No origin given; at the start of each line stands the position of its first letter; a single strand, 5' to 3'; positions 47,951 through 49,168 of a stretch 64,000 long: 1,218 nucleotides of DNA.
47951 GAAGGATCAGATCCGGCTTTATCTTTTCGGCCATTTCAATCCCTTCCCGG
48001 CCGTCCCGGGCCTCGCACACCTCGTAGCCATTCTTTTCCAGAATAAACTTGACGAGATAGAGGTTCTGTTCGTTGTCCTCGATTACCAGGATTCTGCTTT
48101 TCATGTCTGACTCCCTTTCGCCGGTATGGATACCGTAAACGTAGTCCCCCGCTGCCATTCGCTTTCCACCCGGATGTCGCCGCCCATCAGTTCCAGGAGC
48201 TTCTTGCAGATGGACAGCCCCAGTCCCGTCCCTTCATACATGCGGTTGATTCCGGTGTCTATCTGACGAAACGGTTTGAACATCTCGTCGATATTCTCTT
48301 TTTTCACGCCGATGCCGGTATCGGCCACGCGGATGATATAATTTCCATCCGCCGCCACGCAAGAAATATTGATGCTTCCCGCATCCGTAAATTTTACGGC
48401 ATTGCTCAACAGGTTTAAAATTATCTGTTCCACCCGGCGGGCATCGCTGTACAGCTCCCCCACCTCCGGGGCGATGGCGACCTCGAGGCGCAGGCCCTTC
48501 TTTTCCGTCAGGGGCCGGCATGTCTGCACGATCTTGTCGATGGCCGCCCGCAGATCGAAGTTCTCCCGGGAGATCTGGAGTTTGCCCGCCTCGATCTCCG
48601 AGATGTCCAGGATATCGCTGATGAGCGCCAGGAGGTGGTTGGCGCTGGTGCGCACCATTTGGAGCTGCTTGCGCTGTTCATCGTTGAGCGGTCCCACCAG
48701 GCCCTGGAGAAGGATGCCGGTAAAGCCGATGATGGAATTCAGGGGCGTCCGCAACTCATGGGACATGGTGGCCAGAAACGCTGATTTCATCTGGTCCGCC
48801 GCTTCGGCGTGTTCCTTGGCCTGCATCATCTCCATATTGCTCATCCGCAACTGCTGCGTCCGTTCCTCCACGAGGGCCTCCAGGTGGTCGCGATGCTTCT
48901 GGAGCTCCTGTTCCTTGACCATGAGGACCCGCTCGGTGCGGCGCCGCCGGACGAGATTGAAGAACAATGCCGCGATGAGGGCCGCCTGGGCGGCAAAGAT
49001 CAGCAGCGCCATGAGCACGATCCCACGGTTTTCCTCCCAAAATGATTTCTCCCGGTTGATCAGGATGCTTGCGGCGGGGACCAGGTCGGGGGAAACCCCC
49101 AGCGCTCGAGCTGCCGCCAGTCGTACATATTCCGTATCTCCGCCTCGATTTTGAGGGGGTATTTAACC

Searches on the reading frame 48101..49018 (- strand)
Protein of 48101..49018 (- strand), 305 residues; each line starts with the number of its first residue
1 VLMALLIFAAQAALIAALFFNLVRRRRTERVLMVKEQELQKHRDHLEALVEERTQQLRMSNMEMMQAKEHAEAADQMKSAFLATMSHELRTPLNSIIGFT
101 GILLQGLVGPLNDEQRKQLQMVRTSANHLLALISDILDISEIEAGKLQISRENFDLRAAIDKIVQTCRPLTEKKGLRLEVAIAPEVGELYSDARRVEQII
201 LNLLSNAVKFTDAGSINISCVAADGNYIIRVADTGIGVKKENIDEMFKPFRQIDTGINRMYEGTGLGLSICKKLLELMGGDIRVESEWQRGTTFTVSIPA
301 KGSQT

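Call 79: search_protein_families(library=pfam, proteins=[window:48101-49018:-], max_evalue=0.00001)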
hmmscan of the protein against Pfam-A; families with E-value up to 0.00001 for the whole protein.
window:48101-49018:- (305 aa): 2 families
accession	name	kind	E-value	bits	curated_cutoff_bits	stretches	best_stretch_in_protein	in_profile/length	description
PF02518.31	HATPase_c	-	3e-31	108.6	26.4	1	192-301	2-110/111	Histidine kinase-, DNA gyrase B-, and HSP90-like ATPase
PF00512.31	HisKA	-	2.4e-21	76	26.9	1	77-145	1-66/66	His Kinase A (phospho-acceptor) domain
